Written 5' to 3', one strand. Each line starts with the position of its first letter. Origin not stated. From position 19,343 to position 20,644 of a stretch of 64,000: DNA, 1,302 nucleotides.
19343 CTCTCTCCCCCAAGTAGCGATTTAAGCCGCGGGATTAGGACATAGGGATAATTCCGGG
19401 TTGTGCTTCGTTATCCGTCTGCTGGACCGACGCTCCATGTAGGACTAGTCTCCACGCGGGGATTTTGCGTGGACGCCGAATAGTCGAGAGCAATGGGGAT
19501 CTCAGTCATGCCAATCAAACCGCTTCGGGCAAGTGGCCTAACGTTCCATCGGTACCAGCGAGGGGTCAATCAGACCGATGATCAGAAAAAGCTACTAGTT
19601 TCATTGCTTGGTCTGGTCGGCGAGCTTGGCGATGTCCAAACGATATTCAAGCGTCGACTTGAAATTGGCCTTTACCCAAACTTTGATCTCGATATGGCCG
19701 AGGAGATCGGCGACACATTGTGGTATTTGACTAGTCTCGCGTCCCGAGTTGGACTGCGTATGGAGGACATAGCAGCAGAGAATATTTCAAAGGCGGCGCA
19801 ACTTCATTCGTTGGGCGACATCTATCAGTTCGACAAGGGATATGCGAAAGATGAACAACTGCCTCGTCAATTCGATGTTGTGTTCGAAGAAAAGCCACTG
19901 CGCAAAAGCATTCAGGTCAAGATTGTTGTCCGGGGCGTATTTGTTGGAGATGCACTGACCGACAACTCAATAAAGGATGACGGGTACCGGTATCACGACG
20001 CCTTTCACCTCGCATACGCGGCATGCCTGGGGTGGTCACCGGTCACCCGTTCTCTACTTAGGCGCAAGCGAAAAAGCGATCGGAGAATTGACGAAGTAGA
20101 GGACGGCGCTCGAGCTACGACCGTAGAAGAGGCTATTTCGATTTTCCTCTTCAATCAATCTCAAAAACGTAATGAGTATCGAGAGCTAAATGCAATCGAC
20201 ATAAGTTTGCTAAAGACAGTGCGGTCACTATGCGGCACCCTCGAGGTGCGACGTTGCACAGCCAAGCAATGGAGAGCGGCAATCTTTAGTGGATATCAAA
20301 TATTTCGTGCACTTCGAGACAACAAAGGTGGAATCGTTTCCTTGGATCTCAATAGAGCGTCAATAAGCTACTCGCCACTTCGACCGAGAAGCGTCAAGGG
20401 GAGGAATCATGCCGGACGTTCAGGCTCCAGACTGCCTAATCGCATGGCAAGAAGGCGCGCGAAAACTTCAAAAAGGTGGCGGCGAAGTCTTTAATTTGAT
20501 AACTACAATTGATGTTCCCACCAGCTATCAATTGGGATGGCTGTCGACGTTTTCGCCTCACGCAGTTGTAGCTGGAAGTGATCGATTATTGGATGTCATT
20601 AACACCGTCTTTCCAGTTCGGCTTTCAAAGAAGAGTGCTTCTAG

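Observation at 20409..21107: Miniature, highly divergent thymidylate-synthase-fold protein retaining catalytic residues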

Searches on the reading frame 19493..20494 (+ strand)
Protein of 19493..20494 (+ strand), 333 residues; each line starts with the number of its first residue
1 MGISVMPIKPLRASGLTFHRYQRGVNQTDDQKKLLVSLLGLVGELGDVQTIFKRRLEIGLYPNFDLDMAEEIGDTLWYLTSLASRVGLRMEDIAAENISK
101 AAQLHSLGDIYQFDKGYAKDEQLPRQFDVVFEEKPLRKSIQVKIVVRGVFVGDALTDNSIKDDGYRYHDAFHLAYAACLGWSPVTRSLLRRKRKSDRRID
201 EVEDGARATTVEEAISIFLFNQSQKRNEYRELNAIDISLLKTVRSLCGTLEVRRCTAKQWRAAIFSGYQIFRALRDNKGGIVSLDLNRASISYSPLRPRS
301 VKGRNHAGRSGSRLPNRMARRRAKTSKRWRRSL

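Call 3: search_protein_families(library=pfam, proteins=[window:19493-20494:+], max_evalue=1)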
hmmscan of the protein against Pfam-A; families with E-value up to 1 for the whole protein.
window:19493-20494:+ (333 aa): 2 families
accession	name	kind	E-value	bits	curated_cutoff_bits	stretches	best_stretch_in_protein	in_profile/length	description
PF18722.6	MazG_C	-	1.1e-71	240.7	29.7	1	110-295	3-188/190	MazG C-terminal domain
PF03819.22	MazG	-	0.0036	18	22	1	67-103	28-68/74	MazG nucleotide pyrophosphohydrolase domain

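Call 4: search_protein_families(library=ncbifam, proteins=[window:19493-20494:+], max_evalue=1)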
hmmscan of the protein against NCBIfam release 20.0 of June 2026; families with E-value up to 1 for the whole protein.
window:19493-20494:+ (333 aa): 0 families

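Call 5: search_protein_families(library=padloc, proteins=[window:19493-20494:+], max_evalue=1)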
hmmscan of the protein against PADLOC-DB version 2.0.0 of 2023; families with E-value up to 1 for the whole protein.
window:19493-20494:+ (333 aa): 1 family
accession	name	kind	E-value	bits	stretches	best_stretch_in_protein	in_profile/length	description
PDLC00514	JetC1|JetC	-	0.0038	13.1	1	77-121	185-229/1117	DUF3584 domain; MukB-like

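Call 48: find_homologous_proteins(query=window:19493-20494:+, max_evalue=0.00001)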
Query window:19493-20494:+ (333 aa): 2305 proteins with E <= 0.00001 among 5361 candidates; the best 120 are listed.
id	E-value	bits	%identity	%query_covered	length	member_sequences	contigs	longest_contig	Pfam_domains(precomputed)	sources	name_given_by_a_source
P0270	2.1e-214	728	100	98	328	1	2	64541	PF18722.7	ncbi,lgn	ncbi:MAG TPA: nucleotide pyrophosphohydrolase [Burkholderiales bacterium]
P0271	1.8e-164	564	78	98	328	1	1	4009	PF18722.7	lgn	-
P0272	2.5e-163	561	77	97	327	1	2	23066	PF18722.7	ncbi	-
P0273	1.6e-133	463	66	95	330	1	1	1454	PF03819.23,PF18722.7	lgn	-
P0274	2.0e-133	462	68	92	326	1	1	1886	PF18722.7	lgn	-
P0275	5.6e-132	458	65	95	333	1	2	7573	PF18722.7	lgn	-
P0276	1.8e-130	453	69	89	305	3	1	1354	PF18722.7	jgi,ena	-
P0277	8.9e-130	450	71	88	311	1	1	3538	PF18722.7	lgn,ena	-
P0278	8.9e-130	450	66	90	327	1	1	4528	PF03819.23,PF18722.7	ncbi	-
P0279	2.6e-128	446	65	91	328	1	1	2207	PF03819.23,PF18722.7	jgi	jgi:NTP pyrophosphatase (non-canonical NTP hydrolase)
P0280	7.7e-128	444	64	96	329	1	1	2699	PF18722.7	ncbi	-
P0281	5.8e-124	431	61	100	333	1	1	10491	PF18722.7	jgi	jgi:NTP pyrophosphatase (non-canonical NTP hydrolase)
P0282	1.5e-122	427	63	94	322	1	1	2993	PF18722.7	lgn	-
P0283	2.1e-122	426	61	97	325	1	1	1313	PF18722.7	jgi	-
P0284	9.6e-122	424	64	87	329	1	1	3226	PF18722.7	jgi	-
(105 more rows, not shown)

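Call 51: search_solved_structures(query=A2, max_evalue=1, show_alignments=1)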
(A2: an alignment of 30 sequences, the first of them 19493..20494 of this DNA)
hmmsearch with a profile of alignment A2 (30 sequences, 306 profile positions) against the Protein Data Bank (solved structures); distinct sequences matched with E-value up to 1: 9.
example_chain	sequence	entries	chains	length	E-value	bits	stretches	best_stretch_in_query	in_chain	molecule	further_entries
2q5z_A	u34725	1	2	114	4e-05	26.1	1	15-94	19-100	Hypothetical protein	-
2q73_A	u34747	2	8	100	6.5e-05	25.4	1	20-96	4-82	Hypothetical protein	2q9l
2oie_A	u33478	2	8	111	0.0002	23.8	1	39-94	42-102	RS21-C6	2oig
7mu5_A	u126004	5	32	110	0.00021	23.7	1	39-91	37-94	dCTP pyrophosphatase 1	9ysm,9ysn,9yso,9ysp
2gta_A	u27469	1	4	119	0.00021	23.7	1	39-101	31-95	Hypothetical protein ypjD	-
2a3q_A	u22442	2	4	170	0.00025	23.5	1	39-101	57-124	hypothetical protein | Protein RS21-C6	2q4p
6sqw_A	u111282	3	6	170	0.00025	23.5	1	39-101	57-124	dCTP pyrophosphatase 1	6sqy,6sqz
5ie9_A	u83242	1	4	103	0.023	17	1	39-97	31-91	Nucleotide pyrophosphohydrolase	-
4qgp_A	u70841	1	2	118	0.069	15.4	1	63-114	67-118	pyrophosphatase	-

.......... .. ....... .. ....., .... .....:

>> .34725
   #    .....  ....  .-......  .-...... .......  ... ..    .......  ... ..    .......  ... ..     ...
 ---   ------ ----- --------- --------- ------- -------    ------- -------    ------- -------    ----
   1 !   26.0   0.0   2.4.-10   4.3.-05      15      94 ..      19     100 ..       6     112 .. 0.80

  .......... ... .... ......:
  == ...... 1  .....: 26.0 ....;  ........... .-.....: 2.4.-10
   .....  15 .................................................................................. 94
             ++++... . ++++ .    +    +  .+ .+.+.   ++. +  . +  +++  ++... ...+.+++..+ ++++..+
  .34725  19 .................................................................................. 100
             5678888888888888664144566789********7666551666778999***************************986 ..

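Call 55: predict_structure(alignment_id=A2)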
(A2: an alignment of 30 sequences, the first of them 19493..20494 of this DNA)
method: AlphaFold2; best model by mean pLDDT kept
length: 333 residues; sequences in the alignment: 30
mean_pLDDT: 83.9   pTM: 0.73
mean pLDDT of the five models: 83.9, 80.4, 80.1, 78.6, 78.2
residues with pLDDT >= 90: 212; 70-90: 55; 50-70: 33; < 50: 33
segments of 3 or more residues with pLDDT < 50: 306-333
pLDDT, mean of each block of 10 residues (from residue 1): 52 73 85 83 94 92 94 94 92 89 83 94 95 79 89 58 80 97 93 93 94 96 93 93 95 94 97 93 97 86 48 43 42 45
secondary structure, 60 per line:
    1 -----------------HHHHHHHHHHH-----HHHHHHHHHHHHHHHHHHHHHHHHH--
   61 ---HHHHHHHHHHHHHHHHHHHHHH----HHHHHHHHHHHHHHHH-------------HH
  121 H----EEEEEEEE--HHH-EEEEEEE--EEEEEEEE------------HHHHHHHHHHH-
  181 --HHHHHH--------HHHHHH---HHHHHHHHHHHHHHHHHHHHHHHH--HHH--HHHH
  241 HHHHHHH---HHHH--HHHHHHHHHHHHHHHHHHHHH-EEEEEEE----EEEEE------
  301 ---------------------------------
elements in order: H18-28 H34-58 H64-85 H90-105 E126-133 E140-146 E149-156 H169-179 H183-188 H197-202 H206-229 H237-247 H251-254 H257-277 E279-285 E290-294

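Call 58: fold_search(model_id=the predicted structure, library=pdb)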
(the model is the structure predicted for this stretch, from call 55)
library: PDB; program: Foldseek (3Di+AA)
matches with E <= 10: 225; with E <= 0.001: 0
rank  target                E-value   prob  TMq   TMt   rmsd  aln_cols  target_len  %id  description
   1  6sqw_D                5.4e-03  1.00  0.25  0.65   4.9       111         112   22  Mouse dCTPase in complex with 5-Me-dCMP (released 2020-01-29)
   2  6sqz_D                6.3e-03  1.00  0.24  0.63   5.0       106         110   23  Mouse dCTPase in complex with dCMPNPP (released 2020-01-29)
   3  6sqy_D                6.3e-03  1.00  0.24  0.62   5.0       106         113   23  Mouse dCTPase in complex with dCMP (released 2020-01-29)
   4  6sqw_A                6.6e-03  1.00  0.24  0.62   5.1       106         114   23  Mouse dCTPase in complex with 5-Me-dCMP (released 2020-01-29)
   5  2a3q_B                7.3e-03  1.00  0.24  0.65   4.8       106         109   24  X-Ray Structure of Protein from Mus Musculus MM.29898 (released 2005-07-19)
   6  7mu5_C                7.7e-03  1.00  0.22  0.64   3.6        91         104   23  Human DCTPP1 bound to Triptolide (released 2022-08-24)
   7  2a3q_A                9.0e-03  1.00  0.26  0.69   4.4       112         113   21  X-Ray Structure of Protein from Mus Musculus MM.29898 (released 2005-07-19)
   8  2oie_B                9.4e-03  1.00  0.23  0.61   5.4       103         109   22  Crystal structure of RS21-C6 core segment RSCUT (released 2007-03-06)
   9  7mu5_F                1.2e-02  1.00  0.23  0.65   3.4        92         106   23  Human DCTPP1 bound to Triptolide (released 2022-08-24)
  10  2oie_D                1.2e-02  1.00  0.23  0.67   4.9        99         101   27  Crystal structure of RS21-C6 core segment RSCUT (released 2007-03-06)
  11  7mu5_A                1.4e-02  1.00  0.22  0.61   3.6        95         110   22  Human DCTPP1 bound to Triptolide (released 2022-08-24)
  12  7mu5_B                1.4e-02  1.00  0.22  0.64   3.6        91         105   23  Human DCTPP1 bound to Triptolide (released 2022-08-24)
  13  7mu5_E                1.4e-02  1.00  0.22  0.63   3.7        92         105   23  Human DCTPP1 bound to Triptolide (released 2022-08-24)
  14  2oie_C                1.7e-02  1.00  0.22  0.62   6.6       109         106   27  Crystal structure of RS21-C6 core segment RSCUT (released 2007-03-06)
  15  2oie_A                2.2e-02  1.00  0.22  0.65   5.3       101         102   23  Crystal structure of RS21-C6 core segment RSCUT (released 2007-03-06)
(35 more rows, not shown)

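Call 84: search_protein_families(library=phrogs, proteins=[window:19493-20494:+], max_evalue=0.01)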
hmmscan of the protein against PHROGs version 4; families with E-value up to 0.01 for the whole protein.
window:19493-20494:+ (333 aa): 1 family
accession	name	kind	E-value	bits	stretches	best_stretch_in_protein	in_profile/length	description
phrog_229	-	other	2.4e-29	103.9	1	12-292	244-527/533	MazG-like pyrophosphatase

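Call 85: search_dna_similar(query=window:19493-20494:+, collection=phages, mode=protein, max_evalue=0.001, max_rows=25)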
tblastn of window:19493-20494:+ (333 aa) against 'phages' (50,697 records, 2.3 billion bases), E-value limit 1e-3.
No match.
